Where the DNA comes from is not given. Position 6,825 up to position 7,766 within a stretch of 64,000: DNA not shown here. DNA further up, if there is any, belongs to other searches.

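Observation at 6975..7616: Unclassified 180-213 aa gene wedged between vgrG and rhs: candidate adaptor/chaperone or spike cap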

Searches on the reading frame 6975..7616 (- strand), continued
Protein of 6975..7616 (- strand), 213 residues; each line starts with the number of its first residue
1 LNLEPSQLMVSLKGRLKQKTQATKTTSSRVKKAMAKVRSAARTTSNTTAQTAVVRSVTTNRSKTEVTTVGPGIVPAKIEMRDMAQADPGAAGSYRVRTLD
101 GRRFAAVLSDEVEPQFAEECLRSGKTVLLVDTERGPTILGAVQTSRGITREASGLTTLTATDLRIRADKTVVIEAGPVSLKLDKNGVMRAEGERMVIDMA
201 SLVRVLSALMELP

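Call 78: get_annotated_region(hit=H9, flank=6000)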
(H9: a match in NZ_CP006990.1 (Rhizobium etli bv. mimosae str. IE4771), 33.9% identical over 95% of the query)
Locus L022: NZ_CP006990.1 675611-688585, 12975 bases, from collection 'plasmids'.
description: Rhizobium etli bv. mimosae str. IE4771 plasmid pRetIE4771d, complete sequence
organism: Rhizobium etli bv. mimosae str. IE4771 (NCBI taxid 1432050)
taxonomy: Bacteria; Pseudomonadota; Alphaproteobacteria; Hyphomicrobiales; Rhizobiaceae; Rhizobium; Rhizobium etli; Rhizobium etli bv. mimosae str. IE4771
host: -; source: Phaseolus vulgaris,whole organism,nodule; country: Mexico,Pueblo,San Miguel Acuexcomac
typing (MOB-suite, as given by PLSDB): non-mobilizable
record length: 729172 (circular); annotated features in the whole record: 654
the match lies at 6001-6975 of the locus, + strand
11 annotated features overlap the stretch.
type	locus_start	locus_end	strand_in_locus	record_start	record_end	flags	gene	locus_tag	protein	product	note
CDS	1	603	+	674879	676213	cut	tssK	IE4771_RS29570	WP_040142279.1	type VI secretion system baseplate subunit TssK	GO:0033103 - protein secretion by the type VI secretion system [Evidence IEA]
CDS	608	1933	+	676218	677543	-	icmH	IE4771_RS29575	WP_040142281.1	type IVB secretion system protein IcmH/DotU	-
CDS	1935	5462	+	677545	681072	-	tssM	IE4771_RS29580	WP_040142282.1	type VI secretion system membrane subunit TssM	GO:0033103 - protein secretion by the type VI secretion system [Evidence IEA]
CDS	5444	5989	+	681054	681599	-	tagF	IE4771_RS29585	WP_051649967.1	type VI secretion system-associated protein TagF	-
CDS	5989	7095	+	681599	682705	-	-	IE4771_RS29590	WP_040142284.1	DUF2169 domain-containing protein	-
CDS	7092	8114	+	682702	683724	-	-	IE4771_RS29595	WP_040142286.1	3-oxoacyl-ACP synthase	-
CDS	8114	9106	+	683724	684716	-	-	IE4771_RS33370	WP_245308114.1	DUF4150 domain-containing protein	-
CDS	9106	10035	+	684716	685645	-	-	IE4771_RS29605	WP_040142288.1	hypothetical protein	-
CDS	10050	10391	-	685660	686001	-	-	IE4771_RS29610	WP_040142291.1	hypothetical protein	-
CDS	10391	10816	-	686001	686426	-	-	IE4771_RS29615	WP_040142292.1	DUF6484 domain-containing protein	-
CDS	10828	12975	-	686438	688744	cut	tssI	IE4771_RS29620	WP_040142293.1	type VI secretion system tip protein VgrG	GO:0033103 - protein secretion by the type VI secretion system [Evidence IEA]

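Call 79: get_annotated_region(hit=H16, flank=6000)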
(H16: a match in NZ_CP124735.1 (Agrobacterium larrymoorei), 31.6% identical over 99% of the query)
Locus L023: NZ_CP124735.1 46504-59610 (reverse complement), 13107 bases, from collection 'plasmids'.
description: Agrobacterium larrymoorei strain CFBP5477 plasmid pAlCFBP5477, complete sequence
organism: Agrobacterium larrymoorei (NCBI taxid 160699)
taxonomy: Bacteria; Pseudomonadota; Alphaproteobacteria; Hyphomicrobiales; Rhizobiaceae; Agrobacterium; Agrobacterium larrymoorei
host: -; source: -; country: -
typing (MOB-suite, as given by PLSDB): non-mobilizable
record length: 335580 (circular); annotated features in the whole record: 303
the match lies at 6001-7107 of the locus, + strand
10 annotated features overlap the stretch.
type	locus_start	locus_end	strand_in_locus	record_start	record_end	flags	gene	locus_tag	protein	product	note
CDS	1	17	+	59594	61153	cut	-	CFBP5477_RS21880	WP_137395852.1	GMC family oxidoreductase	-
CDS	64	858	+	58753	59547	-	-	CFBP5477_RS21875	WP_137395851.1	SDR family oxidoreductase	-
CDS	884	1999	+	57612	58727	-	-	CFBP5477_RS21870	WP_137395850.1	glycerol dehydrogenase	-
CDS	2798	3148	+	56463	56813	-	-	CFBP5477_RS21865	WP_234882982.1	ImmA/IrrE family metallo-endopeptidase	-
CDS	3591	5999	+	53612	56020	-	tssI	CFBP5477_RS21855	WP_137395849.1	type VI secretion system tip protein TssI/VgrG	GO:0033103 - protein secretion by the type VI secretion system [Evidence IEA]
CDS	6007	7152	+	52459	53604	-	-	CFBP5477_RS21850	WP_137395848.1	DUF2169 domain-containing protein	-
CDS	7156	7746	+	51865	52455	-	-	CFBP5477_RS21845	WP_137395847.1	PAAR-like domain-containing protein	-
CDS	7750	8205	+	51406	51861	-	-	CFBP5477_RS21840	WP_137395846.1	hypothetical protein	-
CDS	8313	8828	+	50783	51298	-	-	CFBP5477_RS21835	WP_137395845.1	hypothetical protein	-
CDS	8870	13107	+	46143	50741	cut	-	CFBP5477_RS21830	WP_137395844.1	glycohydrolase toxin TNT-related protein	-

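Call 84: search_protein_families(library=pfam, proteins=[L018:10482-10919:-, L019:5412-5921:+, L022:10391-10816:-], max_evalue=0.01)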
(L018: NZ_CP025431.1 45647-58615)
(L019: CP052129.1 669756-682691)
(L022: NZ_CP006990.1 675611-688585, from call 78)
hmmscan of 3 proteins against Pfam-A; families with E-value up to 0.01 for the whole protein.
L018:10482-10919:- (145 aa): 2 families
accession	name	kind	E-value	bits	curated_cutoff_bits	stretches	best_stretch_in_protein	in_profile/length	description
PF20093.5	DUF6484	-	2.9e-23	82.7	27.6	1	13-72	1-61/61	Domain of unknown function (DUF6484)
PF10106.14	DUF2345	-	0.0042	17.4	30.7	1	92-140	103-150/151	Uncharacterized protein conserved in bacteria (DUF2345)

L019:5412-5921:+ (169 aa): 1 family
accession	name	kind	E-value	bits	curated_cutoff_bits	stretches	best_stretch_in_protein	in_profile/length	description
PF20093.5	DUF6484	-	1.5e-13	51.6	27.6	1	42-101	1-61/61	Domain of unknown function (DUF6484)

L022:10391-10816:- (141 aa): 3 families
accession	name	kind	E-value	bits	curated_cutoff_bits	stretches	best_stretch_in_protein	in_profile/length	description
PF20093.5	DUF6484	-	5.2e-23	82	27.6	1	13-72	1-61/61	Domain of unknown function (DUF6484)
PF10106.14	DUF2345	-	0.0042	17.4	30.7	1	88-136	103-150/151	Uncharacterized protein conserved in bacteria (DUF2345)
PF04717.18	Phage_base_V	-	0.0062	17.3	23.8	0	50-70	52-72/75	Type VI secretion system/phage-baseplate injector OB domain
